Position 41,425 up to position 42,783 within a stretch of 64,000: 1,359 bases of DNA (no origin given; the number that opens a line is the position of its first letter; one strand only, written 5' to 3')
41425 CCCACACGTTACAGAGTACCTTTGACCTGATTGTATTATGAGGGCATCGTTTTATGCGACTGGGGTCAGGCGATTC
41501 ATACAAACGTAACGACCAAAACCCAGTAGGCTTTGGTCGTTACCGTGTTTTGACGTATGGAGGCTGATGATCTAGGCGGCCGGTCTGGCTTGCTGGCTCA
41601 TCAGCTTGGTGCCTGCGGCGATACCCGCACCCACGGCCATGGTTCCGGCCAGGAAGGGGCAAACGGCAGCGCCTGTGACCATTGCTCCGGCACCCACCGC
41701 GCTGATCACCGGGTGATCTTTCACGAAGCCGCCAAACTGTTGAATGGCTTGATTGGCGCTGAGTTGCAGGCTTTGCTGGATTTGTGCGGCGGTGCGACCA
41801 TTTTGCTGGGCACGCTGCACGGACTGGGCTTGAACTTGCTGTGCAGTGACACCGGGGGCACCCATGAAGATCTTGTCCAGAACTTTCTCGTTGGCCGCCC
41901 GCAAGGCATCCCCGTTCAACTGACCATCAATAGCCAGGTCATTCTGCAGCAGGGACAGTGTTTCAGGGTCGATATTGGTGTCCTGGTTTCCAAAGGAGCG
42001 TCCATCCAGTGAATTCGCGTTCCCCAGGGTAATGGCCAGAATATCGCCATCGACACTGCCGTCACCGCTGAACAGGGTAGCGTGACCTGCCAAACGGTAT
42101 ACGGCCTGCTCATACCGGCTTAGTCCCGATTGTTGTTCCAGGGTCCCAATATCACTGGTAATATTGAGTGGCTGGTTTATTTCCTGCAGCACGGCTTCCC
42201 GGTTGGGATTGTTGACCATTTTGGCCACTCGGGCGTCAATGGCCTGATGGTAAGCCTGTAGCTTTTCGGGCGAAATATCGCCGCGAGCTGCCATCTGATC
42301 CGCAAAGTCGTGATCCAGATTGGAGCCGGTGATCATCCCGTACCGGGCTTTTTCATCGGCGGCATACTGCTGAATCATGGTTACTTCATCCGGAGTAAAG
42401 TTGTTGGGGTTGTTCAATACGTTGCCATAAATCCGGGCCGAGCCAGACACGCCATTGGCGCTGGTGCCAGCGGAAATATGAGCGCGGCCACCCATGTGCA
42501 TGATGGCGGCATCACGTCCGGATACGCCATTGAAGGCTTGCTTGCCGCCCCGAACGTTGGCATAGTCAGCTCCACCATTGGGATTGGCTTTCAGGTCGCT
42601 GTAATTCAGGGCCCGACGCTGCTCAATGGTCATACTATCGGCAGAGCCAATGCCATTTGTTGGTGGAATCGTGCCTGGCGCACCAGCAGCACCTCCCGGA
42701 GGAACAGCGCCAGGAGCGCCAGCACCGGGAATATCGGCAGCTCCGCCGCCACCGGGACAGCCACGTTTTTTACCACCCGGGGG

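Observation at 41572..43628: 609-aa Gly/Pro-repeat protein encoded by 42-bp tandem repeats, with a glycine-zipper tail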

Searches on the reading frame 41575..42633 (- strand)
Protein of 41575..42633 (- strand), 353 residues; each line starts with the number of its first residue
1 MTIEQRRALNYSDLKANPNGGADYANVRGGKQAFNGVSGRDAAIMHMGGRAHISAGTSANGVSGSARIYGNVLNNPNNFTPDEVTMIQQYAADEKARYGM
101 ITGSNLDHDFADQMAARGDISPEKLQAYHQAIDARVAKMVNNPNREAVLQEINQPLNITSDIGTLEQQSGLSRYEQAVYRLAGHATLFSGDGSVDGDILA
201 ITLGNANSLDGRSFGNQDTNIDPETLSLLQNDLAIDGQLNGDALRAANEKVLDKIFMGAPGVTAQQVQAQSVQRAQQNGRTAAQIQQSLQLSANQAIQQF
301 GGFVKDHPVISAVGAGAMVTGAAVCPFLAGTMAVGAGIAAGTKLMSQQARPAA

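Call 20: search_solved_structures(query=A2, max_evalue=10, show_alignments=2)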
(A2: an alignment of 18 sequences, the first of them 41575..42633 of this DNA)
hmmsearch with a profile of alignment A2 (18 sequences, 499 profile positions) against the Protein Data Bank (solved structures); distinct sequences matched with E-value up to 10: 0.
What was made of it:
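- Tried and rejected: PDB sequence-profile search: 0 hits at E<=10 (call 20).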

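Call 25: predict_structure(alignment_id=A2)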
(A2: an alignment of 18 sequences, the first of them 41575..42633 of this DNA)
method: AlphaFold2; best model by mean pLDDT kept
length: 353 residues; sequences in the alignment: 18
mean_pLDDT: 81.3   pTM: 0.81
mean pLDDT of the five models: 81.3, 80.1, 79.8, 79.1, 77.9
residues with pLDDT >= 90: 195; 70-90: 92; 50-70: 14; < 50: 52
segments of 3 or more residues with pLDDT < 50: 304-353
pLDDT, mean of each block of 10 residues (from residue 1): 79 81 86 83 91 94 96 92 96 98 98 91 98 97 95 90 94 95 81 85 74 71 93 93 95 96 97 96 94 72 40 25 37 29 28 30
secondary structure, 60 per line:
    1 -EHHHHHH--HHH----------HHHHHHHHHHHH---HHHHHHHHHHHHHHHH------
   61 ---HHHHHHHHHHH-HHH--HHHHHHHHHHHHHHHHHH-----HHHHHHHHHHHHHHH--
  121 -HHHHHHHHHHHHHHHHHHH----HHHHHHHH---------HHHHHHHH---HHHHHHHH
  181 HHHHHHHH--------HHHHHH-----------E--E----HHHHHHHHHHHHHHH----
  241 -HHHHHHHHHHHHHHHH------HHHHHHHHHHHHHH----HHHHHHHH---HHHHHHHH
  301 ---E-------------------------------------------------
elements in order: H3-8 H24-35 H39-54 H64-74 H81-98 H104-118 H122-140 H145-152 H162-169 H173-188 H197-202 H222-236 H242-257 H264-277 H282-289 H293-300

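Call 27: search_protein_representatives(alignment_id=A2)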
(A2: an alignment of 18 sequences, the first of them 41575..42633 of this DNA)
Query: 18 sequences, 499 profile positions. Proteins with E-value up to 0.001 (for the whole library): 113; up to 1e-10: 80; up to 1e-30: 42. The best 113 are listed.
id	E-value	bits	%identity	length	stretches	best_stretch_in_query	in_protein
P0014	1.2e-212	723.8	-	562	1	1-499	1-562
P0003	2.9e-212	722.5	-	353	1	147-499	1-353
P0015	1.4e-176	604.8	-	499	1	1-494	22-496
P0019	1.9e-157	541.7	-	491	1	1-492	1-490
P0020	1.1e-143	496.3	-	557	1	1-494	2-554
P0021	4.4e-136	471.2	-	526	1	1-491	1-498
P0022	2.8e-134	465.3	-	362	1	139-493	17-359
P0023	2.7e-130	452.1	-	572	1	113-484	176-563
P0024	2.5e-122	425.8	-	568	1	13-487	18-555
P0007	4.8e-92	326.0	-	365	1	1-283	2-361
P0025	1.9e-90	320.7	-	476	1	32-498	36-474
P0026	8.7e-78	278.9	-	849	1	32-492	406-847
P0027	9.6e-71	255.7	-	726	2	178-492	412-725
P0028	1.6e-70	255.0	-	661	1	181-497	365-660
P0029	1.5e-69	251.8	-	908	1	17-496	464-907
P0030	3.0e-67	244.2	-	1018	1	16-497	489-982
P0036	8.0e-57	209.8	-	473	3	298-494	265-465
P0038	6.0e-55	203.6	-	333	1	175-489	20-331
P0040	3.5e-54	201.1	-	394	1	173-482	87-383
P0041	6.7e-54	200.1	-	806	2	95-490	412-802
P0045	1.8e-45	172.3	-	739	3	310-488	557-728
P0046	4.7e-45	171.0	-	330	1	177-493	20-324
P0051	6.9e-41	157.2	-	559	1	5-491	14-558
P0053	6.9e-38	147.3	-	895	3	310-487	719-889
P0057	7.4e-29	117.5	-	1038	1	140-422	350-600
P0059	2.5e-27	112.5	-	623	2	61-402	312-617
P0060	2.9e-26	109.0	-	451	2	315-424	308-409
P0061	1.1e-25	107.1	-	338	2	310-423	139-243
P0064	4.1e-25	105.2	-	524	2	314-447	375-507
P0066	5.2e-25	104.8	-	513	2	322-490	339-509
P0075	3.6e-20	88.9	-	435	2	167-257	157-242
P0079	3.2e-19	85.8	-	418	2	313-417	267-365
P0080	4.5e-19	85.2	-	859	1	169-423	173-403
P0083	2.3e-17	79.6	-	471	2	49-260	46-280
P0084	8.4e-17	77.8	-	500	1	177-422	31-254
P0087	7.0e-14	68.1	-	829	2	310-421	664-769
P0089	2.3e-13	66.4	-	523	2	313-421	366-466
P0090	2.7e-13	66.2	-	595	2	298-421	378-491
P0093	2.7e-11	59.6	-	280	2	314-423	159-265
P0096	2.9e-10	56.2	-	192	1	427-495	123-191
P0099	1.7e-08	50.4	-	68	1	438-493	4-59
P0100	2.6e-08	49.8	-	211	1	412-496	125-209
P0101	3.3e-08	49.4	-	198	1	428-497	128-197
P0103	5.3e-08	48.7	-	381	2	213-258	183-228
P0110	1.8e-06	43.7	-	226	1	426-493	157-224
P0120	1.1e-04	37.8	-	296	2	313-396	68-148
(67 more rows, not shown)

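Call 28: search_protein_families(library=pfam, proteins=[P0026, P0029, P0030, P0057, P0053, P0080, P0087, P0041, P0027, P0045], max_evalue=0.01)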
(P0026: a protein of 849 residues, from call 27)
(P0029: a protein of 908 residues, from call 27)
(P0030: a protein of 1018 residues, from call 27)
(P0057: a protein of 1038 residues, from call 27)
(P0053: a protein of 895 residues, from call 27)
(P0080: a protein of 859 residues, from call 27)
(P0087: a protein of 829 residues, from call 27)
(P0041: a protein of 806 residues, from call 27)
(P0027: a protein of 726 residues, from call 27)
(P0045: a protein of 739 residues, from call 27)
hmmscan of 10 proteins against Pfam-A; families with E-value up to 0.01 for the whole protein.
P0026 (849 aa): 0 families

P0029 (908 aa): 1 family
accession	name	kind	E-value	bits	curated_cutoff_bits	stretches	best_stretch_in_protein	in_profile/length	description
PF03153.18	TFIIA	-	0.0019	18.7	36.2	1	455-620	107-272/415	Transcription factor IIA, alpha/beta subunit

P0030 (1018 aa): 0 families

P0057 (1038 aa): 0 families

P0053 (895 aa): 0 families

P0080 (859 aa): 3 families
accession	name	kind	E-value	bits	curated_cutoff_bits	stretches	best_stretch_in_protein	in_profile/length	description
PF13405.12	EF-hand_6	-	4.1e-05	23.4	25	0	783-809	3-29/30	EF-hand domain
PF13499.12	EF-hand_7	-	0.00068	20.4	30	0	782-815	4-34/67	EF-hand domain pair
PF00036.39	EF-hand_1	-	0.0019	18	25.4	0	782-808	2-28/29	EF hand domain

P0087 (829 aa): 0 families

P0041 (806 aa): 0 families

P0027 (726 aa): 0 families

P0045 (739 aa): 0 families

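Call 31: fold_search(model_id=the predicted structure, library=pdb)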
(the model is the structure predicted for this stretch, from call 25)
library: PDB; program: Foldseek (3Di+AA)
matches with E <= 10: 82; with E <= 0.001: 0
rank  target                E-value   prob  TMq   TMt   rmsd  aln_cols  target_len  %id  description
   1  2hps                  2.3e+00  0.08  0.15  0.24  13.6       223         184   15  Crystal structure of coelenterazine-binding protein from Renilla Muelleri (released 2007-01-09)
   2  8e6l                  2.4e+00  0.03  0.12  0.12  23.3       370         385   10  X-ray structure of the Deinococcus radiodurans Nramp/MntH divalent transition metal transporter D296A mutant in an inwar (released 2023-05-03)
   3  4bwr                  2.5e+00  0.04  0.11  0.10  19.3       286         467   10  Crystal structure of c5321: a protective antigen present in uropathogenic Escherichia coli strains displaying an SLR fol (released 2013-07-24)
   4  5m95_A                3.0e+00  0.02  0.12  0.11  24.9       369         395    9  STAPHYLOCOCCUS CAPITIS DIVALENT METAL ION TRANSPORTER (DMT) IN COMPLEX WITH MANGANESE (released 2016-11-30)
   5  9hko_A                3.0e+00  0.02  0.11  0.08  24.7       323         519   12  Downregulated closed state of BetP in complex with betaine (released 2025-12-17)
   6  3bhq_A                3.4e+00  0.06  0.16  0.23  17.8       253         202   10  CRYSTAL STRUCTURE OF A PUTATIVE TETR-FAMILY TRANSCRIPTIONAL REGULATOR (MLR_4833) FROM MESORHIZOBIUM LOTI MAFF303099 AT (released 2007-12-11)
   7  2hq8_A                3.6e+00  0.08  0.14  0.22  12.6       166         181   17  Crystal structure of coelenterazine-binding protein from renilla muelleri in the ca loaded apo form (released 2006-09-12)
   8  6gx7_H                3.7e+00  0.03  0.12  0.14  20.2       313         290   14  Tubulin-CopN-alphaRep complex (released 2019-04-24)
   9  3tds_C                3.7e+00  0.02  0.10  0.12  19.8       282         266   11  Crystal structure of HSC F194I (released 2012-03-07)
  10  5y6p_W8               3.9e+00  0.03  0.09  0.16  20.2       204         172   16  Structure of the phycobilisome from the red alga Griffithsia pacifica (released 2017-11-15)
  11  9q39                  4.1e+00  0.09  0.26  0.24  14.4       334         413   10  Structure of a sortase-linked cytochrome c peroxidase - cytochrome c fusion protein (released 2026-03-11)
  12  1ccb                  4.1e+00  0.06  0.22  0.25  16.5       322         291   10  THE ASP-HIS-FE TRIAD OF CYTOCHROME C PEROXIDASE CONTROLS THE REDUCTION POTENTIAL, ELECTRONIC STRUCTURE, AND COUPLING OF  (released 1993-10-31)
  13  5cwc                  4.1e+00  0.05  0.14  0.20  14.2       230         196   14  Crystal structure of de novo designed helical repeat protein DHR5 (released 2015-12-16)
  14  8iqh_I                4.1e+00  0.03  0.14  0.07  14.8       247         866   10  Structure of Full-Length AsfvPrimPol in Apo-Form (released 2023-07-26)
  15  5u9w_C                4.1e+00  0.03  0.13  0.11  21.9       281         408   11  Structure of CNTnw N149L in the intermediate 3 state (released 2017-04-12)
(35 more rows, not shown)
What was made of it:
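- On Haem peroxidase fold (weak Foldseek hits): Best peroxidase hits have TM 0.22-0.28, E>4 and rmsd 12-16 A (call 31).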

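Call 34: fold_search(model_id=the predicted structure, library=viral)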
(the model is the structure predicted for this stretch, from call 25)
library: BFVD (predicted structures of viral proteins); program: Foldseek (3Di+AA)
matches with E <= 10: 76; with E <= 0.001: 0
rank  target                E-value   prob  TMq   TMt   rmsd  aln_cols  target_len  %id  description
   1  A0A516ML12            7.6e-01  0.05  0.12  0.08  29.0       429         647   12  (no name in the UniProt tables at hand)
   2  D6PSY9                9.1e-01  0.07  0.12  0.10  19.4       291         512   14  Putative tail protein [Lactobacillus phage LBR48]
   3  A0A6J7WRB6            9.9e-01  0.06  0.13  0.07  27.8       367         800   15  COG5412 Phage-related protein [uncultured Caudovirales phage]
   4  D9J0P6                1.3e+00  0.03  0.12  0.05  28.6       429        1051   12  Gp99 [Brochothrix phage A9]
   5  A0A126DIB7            1.4e+00  0.10  0.16  0.20  15.7       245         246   13  (no name in the UniProt tables at hand)
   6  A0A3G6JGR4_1          1.7e+00  0.03  0.11  0.05  28.2       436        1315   12  Uncharacterized protein [Lactobacillus phage ViSo-2018a]
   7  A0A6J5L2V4            2.0e+00  0.06  0.18  0.15  23.4       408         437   12  Uncharacterized protein [uncultured Caudovirales phage]
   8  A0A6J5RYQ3            2.2e+00  0.02  0.11  0.08  30.3       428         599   15  Uncharacterized protein [uncultured Caudovirales phage]
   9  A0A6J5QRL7            2.6e+00  0.08  0.15  0.13  20.9       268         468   17  Uncharacterized protein [uncultured Caudovirales phage]
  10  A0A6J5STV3            2.8e+00  0.06  0.14  0.13  18.0       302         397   12  Integrase [uncultured Caudovirales phage]
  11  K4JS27                2.8e+00  0.03  0.10  0.12  17.8       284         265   13  Uncharacterized protein [Caulobacter phage phiCbK]
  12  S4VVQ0                2.8e+00  0.03  0.13  0.12  21.8       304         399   10  F-box domain containing protein [Pandoravirus salinus]
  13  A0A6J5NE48            2.9e+00  0.03  0.13  0.08  25.7       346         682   11  LysM domain [uncultured Caudovirales phage]
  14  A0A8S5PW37            2.9e+00  0.03  0.12  0.13  20.1       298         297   10  Uncharacterized protein [Siphoviridae sp. ctRNB7]
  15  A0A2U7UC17            2.9e+00  0.02  0.12  0.09  20.3       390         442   13  Uncharacterized protein [Pandoravirus neocaledonia]
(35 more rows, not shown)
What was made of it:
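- Tried and rejected: Foldseek against PDB and BFVD gave nothing with E<0.7 or TM>0.3 (calls 31, 34).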

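Call 36: find_related_loci(query=A2, collection=genome_contigs, flank=10000)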
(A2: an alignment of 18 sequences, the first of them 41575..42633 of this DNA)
Query A2 (353 aa) in genome_contigs; peptide patterns used: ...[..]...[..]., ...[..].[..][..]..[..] (x = any residue, [..] = any of these).
53 stretches matched a pattern; 7 encode a relative of the query (tblastn E <= 1e-3); 7 distinct loci.
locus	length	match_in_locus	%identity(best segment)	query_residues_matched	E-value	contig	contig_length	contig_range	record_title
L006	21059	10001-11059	91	1-353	0e+0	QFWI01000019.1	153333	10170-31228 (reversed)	MAG: Vampirovibrio chlorellavorus isolate Vc_AZ_2 Contig19, whole genome shotgun sequence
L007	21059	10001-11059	85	1-353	0e+0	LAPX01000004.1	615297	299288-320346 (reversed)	Vampirovibrio chlorellavorus isolate NCIMB 11383 contig_4, whole genome shotgun sequence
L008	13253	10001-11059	75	1-353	3e-178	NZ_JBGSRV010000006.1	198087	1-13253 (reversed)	MAG: Vampirovibrio sp. isolate JTS-AC367 k141_2316658, whole genome shotgun sequence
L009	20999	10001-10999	49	2-347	2e-90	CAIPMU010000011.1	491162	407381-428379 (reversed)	MAG: Vampirovibrio chlorellavorus isolate Umea1_bin-2013 genome assembly, contig: bin-2013:11/20, whole genome shotgun s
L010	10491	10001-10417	92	1-139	2e-84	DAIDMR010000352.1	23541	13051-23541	MAG TPA_asm: Vampirovibrio sp. isolate clean456 k141_161299, whole genome shotgun sequence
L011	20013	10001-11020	45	14-328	1e-79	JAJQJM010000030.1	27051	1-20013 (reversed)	MAG: Vampirovibrio sp. isolate C_No_T20_B_bin.46 scaffold_1035, whole genome shotgun sequence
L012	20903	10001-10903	48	42-328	3e-77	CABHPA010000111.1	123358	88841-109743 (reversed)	MAG: Candidatus Melainabacteria bacterium isolate Melainabacteria_sp_nbed3b74 genome assembly, contig: NODE_466_length_1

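Call 41: list_cluster_members(proteins=[P0026, P0029, P0030, P0038, P0046, P0057, P0061, P0080, P0096, P0101])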
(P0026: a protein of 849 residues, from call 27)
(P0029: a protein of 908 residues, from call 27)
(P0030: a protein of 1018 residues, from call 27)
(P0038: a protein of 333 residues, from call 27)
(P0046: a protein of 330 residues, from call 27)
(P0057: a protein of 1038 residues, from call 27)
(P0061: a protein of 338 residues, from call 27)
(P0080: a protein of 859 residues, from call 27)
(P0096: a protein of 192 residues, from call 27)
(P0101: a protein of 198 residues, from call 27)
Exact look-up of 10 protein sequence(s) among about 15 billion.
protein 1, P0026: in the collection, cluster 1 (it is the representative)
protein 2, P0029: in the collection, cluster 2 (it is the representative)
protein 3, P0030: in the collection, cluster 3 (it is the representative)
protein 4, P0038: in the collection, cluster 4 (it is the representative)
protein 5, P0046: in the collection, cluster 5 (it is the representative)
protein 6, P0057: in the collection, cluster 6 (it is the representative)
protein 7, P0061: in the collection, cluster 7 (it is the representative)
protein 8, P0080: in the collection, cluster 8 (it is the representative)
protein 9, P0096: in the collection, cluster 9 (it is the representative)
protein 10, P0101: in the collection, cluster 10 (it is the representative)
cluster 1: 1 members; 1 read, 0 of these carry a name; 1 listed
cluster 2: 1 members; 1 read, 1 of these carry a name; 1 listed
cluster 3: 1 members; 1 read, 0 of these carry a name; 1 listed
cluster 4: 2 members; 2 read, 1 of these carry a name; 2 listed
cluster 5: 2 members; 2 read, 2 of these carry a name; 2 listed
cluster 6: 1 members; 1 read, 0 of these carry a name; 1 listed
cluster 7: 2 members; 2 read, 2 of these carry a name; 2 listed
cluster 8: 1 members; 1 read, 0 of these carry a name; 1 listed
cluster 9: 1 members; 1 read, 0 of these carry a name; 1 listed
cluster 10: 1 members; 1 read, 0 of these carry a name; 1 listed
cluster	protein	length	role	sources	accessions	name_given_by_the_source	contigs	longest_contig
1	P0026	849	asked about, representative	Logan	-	-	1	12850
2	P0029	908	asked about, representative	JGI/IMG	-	hypothetical protein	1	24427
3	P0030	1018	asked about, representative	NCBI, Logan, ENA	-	-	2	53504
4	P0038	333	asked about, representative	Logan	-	-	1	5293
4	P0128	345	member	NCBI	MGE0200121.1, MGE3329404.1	MAG: hypothetical protein AB7P76_04045 [Candidatus Melainabacteria bacterium]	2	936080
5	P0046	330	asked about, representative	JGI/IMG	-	hypothetical protein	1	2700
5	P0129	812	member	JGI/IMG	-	hypothetical protein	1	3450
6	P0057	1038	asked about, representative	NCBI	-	-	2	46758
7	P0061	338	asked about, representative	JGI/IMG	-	hypothetical protein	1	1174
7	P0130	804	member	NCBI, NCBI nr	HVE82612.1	MAG TPA: hypothetical protein VND93_07180 [Myxococcales bacterium] | hypothetical protein [Myxococcales bacterium]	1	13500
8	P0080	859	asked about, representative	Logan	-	-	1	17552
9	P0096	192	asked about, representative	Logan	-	-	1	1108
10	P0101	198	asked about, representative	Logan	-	-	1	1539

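Call 55: find_encoding_contigs(protein=P0128, flank=8000, max_places=1)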
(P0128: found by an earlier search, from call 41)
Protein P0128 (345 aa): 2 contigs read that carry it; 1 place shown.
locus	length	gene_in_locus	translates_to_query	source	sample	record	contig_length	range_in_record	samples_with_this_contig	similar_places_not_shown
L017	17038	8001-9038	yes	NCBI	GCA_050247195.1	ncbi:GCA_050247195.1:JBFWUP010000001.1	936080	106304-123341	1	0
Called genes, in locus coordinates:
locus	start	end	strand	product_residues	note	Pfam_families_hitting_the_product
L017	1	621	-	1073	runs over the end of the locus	PF00873:ACR_tran, PF02355:SecD_SecF_C (faint)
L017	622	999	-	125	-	PF13115:YtkA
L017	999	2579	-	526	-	PF25917:BSH_RND, PF25919:BSH_CusB, PF25973:BSH_CzcB, PF25954:Beta-barrel_RND_2, PF25967:RND-MFP_C, PF25975:CzcB_C (weak), PF25989:YknX_C, PF13115:YtkA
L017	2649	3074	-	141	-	-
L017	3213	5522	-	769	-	PF04945:YHS, PF19335:HMBD, PF00122:E1-E2_ATPase, PF00702:Hydrolase, PF08282:Hydrolase_3 (faint)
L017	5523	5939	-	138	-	PF03713:DUF305, PF13628:DUF4142 (weak)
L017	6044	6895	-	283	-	PF01551:Peptidase_M23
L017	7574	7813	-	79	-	-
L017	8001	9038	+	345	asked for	-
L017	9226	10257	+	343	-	PF03773:ArsP_1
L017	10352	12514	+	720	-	PF07732:Cu-oxidase_3, PF00394:Cu-oxidase, PF07731:Cu-oxidase_2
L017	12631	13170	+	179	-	PF15956:DUF4760 (weak)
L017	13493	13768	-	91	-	-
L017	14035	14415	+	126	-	-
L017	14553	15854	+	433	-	PF00483:NTP_transferase, PF12804:NTP_transf_3 (weak)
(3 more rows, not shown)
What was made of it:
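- Paralogue P0128 sits inside a CusA/CusB, CopA, DUF305 and multicopper-oxidase island (call 55).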

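Call 56: find_encoding_contigs(protein=P0110, flank=8000, max_places=2)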
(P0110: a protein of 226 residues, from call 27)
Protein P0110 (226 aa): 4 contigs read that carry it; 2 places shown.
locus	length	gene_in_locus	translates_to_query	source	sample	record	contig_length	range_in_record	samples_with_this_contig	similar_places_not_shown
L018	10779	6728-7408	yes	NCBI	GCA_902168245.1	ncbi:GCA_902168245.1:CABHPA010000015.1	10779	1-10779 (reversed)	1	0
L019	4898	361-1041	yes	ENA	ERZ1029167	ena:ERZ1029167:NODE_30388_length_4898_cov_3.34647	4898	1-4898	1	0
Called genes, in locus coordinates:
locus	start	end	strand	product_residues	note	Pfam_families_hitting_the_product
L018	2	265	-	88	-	?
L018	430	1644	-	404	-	PF06325:PrmA, PF13847:Methyltransf_31, PF13649:Methyltransf_25 (weak), PF22528:PRMT_C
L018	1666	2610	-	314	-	PF00583:Acetyltransf_1, PF13508:Acetyltransf_7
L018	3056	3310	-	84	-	-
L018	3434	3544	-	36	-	-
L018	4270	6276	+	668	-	PF00270:DEAD (faint), PF13307:Helicase_C_2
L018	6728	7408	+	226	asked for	-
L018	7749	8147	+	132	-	PF06949:DUF1292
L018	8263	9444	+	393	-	PF08442:ATP-grasp_2, PF13549:ATP-grasp_5, PF24948:Citrate_synth_N, PF00549:Ligase_CoA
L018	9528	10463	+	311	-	-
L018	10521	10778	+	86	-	?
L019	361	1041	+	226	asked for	-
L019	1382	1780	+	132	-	PF06949:DUF1292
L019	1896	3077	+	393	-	PF08442:ATP-grasp_2, PF13549:ATP-grasp_5, PF24948:Citrate_synth_N, PF00549:Ligase_CoA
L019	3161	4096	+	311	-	-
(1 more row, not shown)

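Call 58: find_encoding_contigs(protein=P0130, flank=8000, max_places=1)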
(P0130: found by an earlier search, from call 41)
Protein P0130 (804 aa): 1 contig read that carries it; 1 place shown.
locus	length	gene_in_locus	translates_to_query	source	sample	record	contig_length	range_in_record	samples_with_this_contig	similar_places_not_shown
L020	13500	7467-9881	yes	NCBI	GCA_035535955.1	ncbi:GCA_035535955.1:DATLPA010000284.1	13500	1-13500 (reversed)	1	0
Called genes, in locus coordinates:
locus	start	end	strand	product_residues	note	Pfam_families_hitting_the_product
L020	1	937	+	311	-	?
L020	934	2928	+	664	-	PF11617:Cu-binding_MopE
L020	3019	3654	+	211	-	PF02798:GST_N, PF13417:GST_N_3, PF13409:GST_N_2, PF00043:GST_C, PF14497:GST_C_3, PF13410:GST_C_2 (weak)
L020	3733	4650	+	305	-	-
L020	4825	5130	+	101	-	-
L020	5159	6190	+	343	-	PF12625:Arabinose_bd, PF12833:HTH_18, PF00165:HTH_AraC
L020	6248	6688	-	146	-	-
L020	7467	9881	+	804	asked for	-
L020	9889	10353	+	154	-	PF00903:Glyoxalase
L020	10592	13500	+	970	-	PF13620:CarboxypepD_reg, PF13715:CarbopepD_reg_2, PF07715:Plug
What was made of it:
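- The Myxococcales homologue is ~4.5 kb from a MopE Cu-binding protein (call 58).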
